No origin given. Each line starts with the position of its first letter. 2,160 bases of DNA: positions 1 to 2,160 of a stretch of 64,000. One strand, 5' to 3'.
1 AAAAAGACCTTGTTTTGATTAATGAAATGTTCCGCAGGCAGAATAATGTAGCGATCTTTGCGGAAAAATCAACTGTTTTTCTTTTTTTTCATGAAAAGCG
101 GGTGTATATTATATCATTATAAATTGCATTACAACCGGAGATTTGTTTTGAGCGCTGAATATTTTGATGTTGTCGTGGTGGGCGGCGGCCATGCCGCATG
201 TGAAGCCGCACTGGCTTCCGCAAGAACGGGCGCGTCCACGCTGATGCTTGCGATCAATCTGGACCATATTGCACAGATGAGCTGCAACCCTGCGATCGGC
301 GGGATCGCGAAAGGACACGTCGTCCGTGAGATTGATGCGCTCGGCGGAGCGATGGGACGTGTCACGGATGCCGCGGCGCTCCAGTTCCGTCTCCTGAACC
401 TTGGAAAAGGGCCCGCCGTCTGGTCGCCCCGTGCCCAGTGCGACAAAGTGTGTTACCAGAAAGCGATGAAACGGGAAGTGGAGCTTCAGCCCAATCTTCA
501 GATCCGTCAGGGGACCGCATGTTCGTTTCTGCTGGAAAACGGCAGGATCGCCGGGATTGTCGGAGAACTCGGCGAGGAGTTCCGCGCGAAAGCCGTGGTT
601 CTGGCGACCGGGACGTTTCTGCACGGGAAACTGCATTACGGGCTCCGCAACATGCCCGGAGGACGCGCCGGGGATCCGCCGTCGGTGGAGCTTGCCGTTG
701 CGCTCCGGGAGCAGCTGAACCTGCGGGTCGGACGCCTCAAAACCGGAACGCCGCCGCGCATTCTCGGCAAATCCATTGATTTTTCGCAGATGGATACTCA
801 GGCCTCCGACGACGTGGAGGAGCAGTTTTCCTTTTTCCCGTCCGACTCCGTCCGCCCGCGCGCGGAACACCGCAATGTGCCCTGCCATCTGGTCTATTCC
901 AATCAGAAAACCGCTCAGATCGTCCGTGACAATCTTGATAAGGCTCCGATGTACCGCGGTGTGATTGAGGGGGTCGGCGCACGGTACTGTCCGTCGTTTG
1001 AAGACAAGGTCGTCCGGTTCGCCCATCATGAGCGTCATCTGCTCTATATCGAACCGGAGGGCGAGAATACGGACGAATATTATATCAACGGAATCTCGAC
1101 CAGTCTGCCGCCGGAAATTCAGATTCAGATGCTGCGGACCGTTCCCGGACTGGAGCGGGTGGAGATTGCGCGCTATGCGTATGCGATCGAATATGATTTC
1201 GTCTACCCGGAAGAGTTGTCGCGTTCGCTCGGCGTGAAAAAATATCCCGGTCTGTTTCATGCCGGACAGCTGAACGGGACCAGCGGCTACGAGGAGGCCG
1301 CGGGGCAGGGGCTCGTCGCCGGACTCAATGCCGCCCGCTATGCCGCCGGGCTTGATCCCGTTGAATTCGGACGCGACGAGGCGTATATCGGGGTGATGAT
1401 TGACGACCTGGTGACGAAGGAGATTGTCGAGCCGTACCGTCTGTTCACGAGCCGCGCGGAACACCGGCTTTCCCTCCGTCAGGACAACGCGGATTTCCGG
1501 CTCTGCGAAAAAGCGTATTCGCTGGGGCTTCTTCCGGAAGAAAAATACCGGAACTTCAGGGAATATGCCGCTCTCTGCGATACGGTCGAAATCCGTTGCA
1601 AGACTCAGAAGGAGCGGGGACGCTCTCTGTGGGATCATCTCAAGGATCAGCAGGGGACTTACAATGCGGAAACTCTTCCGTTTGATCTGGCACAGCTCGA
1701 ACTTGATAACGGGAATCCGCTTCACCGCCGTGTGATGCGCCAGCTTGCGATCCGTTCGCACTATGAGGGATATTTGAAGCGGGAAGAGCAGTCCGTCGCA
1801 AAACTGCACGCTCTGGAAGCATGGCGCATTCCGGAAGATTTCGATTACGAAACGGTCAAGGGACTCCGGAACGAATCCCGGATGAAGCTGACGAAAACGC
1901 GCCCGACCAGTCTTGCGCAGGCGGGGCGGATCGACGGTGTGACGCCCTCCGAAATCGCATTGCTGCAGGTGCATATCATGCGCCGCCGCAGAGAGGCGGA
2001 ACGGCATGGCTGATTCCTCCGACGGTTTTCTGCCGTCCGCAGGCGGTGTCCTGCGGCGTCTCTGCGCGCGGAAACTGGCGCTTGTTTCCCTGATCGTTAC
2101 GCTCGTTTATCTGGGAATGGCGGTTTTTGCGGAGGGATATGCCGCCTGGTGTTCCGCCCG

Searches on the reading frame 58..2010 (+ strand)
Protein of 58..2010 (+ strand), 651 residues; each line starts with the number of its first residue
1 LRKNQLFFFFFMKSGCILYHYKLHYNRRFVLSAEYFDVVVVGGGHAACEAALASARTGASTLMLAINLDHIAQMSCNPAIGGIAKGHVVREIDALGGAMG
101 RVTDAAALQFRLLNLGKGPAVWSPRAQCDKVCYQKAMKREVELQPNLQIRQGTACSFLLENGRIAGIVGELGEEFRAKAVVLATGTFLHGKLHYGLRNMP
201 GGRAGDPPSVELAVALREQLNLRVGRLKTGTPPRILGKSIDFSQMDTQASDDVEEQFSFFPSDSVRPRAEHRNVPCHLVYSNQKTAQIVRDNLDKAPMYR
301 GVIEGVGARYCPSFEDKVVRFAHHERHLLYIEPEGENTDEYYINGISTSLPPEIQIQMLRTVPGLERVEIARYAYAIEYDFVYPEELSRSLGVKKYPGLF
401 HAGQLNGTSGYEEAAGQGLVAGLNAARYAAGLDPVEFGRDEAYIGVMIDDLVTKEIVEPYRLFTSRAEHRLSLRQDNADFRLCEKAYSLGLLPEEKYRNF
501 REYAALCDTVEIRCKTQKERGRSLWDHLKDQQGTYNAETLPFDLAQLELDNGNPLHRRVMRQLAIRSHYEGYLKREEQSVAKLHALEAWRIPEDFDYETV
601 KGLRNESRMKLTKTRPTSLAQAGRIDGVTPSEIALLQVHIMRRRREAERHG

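Call 14: search_protein_families(library=pfam, proteins=[window:58-2010:+], max_evalue=0.001)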
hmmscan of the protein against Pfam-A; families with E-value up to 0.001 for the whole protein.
window:58-2010:+ (651 aa): 6 families
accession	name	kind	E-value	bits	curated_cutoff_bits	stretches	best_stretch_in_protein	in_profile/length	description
PF01134.28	GIDA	-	2.6e-153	511.2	22.1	1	37-431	1-389/391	Glucose inhibited division protein A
PF13932.14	SAM_GIDA_C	-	6.5e-22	77.5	27.1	1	582-636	2-56/57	tRNA modifying enzyme MnmG/GidA C-terminal helical bundle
PF07992.20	Pyr_redox_2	-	6.7e-06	26.2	26.1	1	36-186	1-109/291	Pyridine nucleotide-disulphide oxidoreductase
PF00890.30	FAD_binding_2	-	9.8e-06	25.4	20.4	0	37-64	1-28/414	FAD binding domain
PF12831.13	FAD_oxidored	-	1.5e-05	24.9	27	1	37-185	1-145/416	FAD dependent oxidoreductase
PF21680.2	GIDA_C_1st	-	0.00045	21.3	24.7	1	516-577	42-96/96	tRNA modifying enzyme MnmG/GidA C-terminal helical domain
